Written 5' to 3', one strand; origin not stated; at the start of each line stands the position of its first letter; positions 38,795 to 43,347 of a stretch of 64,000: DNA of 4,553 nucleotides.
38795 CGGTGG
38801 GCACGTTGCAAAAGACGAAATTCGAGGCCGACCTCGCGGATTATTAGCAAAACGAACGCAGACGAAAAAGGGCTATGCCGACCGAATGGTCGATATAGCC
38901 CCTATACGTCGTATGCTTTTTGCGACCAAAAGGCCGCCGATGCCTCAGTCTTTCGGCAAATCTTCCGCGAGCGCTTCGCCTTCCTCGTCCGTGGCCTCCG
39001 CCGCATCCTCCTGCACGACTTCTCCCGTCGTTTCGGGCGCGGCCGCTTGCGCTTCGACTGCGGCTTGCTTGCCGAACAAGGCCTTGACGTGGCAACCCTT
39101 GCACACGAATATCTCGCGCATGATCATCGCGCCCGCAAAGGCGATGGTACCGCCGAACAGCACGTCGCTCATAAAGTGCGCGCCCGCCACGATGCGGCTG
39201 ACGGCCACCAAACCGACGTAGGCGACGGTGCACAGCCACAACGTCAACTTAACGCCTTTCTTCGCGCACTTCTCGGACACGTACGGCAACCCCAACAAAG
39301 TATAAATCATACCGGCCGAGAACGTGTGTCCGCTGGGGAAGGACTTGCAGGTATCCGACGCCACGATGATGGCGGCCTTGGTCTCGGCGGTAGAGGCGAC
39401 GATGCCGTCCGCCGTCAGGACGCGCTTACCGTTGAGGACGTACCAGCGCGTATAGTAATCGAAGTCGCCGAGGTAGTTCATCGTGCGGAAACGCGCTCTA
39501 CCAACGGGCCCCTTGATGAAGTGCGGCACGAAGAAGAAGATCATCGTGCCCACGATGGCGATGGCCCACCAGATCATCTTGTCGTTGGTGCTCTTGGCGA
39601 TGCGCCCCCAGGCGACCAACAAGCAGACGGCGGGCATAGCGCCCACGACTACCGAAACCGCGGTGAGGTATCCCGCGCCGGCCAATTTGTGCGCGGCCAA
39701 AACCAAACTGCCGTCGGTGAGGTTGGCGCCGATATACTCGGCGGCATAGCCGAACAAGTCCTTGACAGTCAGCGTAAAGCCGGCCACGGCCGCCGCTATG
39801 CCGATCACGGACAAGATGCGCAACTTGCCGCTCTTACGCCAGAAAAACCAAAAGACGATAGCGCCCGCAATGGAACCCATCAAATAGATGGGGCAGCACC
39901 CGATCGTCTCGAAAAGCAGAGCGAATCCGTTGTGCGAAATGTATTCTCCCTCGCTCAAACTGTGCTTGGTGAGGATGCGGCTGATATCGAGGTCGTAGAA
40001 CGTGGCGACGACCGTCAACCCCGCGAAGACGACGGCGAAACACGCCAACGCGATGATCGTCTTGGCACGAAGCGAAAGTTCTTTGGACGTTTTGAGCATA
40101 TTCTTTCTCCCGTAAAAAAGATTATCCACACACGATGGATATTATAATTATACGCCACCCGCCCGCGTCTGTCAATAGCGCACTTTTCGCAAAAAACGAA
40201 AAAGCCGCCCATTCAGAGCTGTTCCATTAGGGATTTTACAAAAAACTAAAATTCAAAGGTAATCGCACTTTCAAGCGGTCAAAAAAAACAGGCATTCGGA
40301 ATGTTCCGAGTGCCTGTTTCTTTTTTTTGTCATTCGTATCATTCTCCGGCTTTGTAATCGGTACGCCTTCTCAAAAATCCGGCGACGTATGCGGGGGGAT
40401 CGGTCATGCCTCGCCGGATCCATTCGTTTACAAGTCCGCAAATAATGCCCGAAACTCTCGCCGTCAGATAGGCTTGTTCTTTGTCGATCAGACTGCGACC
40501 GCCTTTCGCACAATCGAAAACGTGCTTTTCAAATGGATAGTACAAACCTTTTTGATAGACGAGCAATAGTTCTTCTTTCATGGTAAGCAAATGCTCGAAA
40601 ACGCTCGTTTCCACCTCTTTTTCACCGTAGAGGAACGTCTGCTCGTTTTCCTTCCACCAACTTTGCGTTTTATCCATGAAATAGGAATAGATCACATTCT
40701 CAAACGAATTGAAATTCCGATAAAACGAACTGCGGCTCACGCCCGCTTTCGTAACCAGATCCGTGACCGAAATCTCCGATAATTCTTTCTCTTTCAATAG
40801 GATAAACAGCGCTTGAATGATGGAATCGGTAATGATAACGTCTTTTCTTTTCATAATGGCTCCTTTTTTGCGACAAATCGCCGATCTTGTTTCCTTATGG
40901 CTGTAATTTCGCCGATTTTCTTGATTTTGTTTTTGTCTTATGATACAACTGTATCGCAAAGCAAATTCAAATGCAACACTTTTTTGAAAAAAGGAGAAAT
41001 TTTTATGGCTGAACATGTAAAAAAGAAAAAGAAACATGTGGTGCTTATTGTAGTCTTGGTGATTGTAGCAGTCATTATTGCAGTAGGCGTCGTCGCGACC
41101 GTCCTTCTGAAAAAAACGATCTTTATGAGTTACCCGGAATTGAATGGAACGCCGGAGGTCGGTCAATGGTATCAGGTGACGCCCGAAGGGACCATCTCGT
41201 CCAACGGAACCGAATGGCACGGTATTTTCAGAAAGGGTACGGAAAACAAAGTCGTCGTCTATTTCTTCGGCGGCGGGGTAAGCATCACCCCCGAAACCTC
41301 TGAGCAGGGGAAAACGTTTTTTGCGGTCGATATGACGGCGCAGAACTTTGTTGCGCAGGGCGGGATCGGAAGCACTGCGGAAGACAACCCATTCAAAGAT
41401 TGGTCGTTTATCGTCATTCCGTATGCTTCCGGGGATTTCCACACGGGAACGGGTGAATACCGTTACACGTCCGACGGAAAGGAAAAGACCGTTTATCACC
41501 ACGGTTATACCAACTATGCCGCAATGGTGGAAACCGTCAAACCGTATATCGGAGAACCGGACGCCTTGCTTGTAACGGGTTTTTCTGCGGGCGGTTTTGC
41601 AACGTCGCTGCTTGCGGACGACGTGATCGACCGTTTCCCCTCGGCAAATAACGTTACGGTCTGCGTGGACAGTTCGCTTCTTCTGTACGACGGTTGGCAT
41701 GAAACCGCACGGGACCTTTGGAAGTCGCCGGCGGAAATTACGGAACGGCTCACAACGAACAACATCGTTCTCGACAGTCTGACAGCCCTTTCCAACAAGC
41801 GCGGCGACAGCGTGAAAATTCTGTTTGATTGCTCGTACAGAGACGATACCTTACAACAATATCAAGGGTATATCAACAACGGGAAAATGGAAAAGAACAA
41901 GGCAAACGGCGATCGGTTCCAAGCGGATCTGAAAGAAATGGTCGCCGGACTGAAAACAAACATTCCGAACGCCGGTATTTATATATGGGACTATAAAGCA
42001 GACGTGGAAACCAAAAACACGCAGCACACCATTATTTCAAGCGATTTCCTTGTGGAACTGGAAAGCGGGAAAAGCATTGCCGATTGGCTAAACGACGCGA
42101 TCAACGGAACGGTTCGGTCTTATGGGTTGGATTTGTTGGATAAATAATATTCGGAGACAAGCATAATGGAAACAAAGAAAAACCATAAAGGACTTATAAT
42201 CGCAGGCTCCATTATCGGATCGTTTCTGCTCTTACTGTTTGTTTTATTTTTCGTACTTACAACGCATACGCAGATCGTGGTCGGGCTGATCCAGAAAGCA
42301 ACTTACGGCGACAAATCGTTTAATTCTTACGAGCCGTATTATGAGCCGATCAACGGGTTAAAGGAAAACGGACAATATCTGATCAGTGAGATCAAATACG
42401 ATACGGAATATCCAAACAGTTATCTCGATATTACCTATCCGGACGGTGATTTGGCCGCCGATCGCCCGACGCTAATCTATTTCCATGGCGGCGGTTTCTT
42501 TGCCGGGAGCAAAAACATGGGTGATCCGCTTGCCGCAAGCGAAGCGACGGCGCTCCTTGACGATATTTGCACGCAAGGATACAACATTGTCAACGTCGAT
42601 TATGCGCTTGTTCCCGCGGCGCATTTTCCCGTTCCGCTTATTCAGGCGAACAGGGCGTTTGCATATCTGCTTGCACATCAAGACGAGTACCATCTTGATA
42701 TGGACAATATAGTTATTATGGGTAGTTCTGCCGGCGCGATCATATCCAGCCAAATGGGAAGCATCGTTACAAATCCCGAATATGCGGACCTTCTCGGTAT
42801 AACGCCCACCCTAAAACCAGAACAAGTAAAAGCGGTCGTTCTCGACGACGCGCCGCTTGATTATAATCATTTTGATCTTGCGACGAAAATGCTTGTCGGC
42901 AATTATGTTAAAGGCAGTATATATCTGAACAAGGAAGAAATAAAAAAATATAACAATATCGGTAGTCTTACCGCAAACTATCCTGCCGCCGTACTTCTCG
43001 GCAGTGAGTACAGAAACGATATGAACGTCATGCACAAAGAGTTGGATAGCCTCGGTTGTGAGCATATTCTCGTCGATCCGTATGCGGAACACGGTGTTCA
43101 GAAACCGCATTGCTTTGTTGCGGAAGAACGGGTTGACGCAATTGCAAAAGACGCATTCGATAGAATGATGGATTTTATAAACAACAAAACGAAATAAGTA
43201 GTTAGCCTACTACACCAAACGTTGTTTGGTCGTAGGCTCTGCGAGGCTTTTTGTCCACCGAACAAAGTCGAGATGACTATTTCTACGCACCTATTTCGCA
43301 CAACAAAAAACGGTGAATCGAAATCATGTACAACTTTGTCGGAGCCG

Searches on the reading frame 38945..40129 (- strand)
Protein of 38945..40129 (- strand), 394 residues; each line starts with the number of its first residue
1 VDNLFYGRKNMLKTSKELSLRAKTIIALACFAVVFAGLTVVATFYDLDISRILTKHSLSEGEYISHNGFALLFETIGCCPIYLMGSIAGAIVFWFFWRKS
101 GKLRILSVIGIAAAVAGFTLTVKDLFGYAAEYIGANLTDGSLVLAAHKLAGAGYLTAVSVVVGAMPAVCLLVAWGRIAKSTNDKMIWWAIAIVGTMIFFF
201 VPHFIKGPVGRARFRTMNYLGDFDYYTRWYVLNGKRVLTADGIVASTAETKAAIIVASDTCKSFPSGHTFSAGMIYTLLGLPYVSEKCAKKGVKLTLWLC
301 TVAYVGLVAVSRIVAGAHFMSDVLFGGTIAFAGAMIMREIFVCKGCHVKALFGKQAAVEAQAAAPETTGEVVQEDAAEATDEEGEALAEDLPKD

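Call 29: search_protein_families(library=pfam, proteins=[window:38945-40129:-], max_evalue=0.00001)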
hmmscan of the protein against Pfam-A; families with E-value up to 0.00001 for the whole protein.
window:38945-40129:- (394 aa): 1 family
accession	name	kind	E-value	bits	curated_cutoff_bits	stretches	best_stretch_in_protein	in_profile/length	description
PF01569.27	PAP2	-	4.8e-12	46.2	27.2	1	255-338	47-122/130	PAP2 superfamily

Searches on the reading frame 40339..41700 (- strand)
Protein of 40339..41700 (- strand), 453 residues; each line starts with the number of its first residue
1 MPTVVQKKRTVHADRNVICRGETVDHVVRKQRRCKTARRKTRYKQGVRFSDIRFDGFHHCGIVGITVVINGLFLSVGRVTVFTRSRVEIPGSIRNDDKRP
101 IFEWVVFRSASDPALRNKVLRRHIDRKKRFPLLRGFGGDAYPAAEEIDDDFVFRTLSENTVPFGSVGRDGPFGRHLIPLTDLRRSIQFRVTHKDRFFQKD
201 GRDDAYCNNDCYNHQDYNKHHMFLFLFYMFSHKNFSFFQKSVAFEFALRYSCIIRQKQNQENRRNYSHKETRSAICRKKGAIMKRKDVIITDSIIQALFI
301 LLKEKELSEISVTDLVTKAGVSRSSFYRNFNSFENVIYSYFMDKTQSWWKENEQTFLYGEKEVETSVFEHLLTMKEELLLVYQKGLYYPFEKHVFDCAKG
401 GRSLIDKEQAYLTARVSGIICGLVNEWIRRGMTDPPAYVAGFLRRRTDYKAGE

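Call 29: search_protein_families(library=pfam, proteins=[window:40339-41700:-], max_evalue=0.00001)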
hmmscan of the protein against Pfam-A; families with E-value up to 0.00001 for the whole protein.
window:40339-41700:- (453 aa): 0 families

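Call 67: search_protein_families(library=pfam, proteins=[window:40339-41700:-], max_evalue=0.001)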
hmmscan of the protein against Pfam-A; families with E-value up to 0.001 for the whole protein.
window:40339-41700:- (453 aa): 3 families
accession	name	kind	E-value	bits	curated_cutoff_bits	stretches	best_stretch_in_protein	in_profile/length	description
PF14278.11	TetR_C_8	-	2.6e-05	24.7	26.1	1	380-444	34-98/103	Transcriptional regulator C-terminal region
PF00440.29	TetR_N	-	9.9e-05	22.5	24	1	294-332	1-39/47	Bacterial regulatory proteins, tetR family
PF19776.5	DUF6262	-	0.00026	21.6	29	1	297-329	23-53/110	Family of unknown function (DUF6262)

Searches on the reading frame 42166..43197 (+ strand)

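Call 29: search_protein_families(library=pfam, proteins=[window:42166-43197:+], max_evalue=0.00001)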
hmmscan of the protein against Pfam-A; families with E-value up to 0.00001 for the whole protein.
window:42166-43197:+ (343 aa): 2 families
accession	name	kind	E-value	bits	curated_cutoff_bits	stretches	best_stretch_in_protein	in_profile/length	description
PF20434.5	BD-FAE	-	9.2e-22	78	26.8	1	87-275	1-192/215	BD-FAE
PF07859.19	Abhydrolase_3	-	3.6e-16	60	25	1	103-216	1-110/210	alpha/beta hydrolase fold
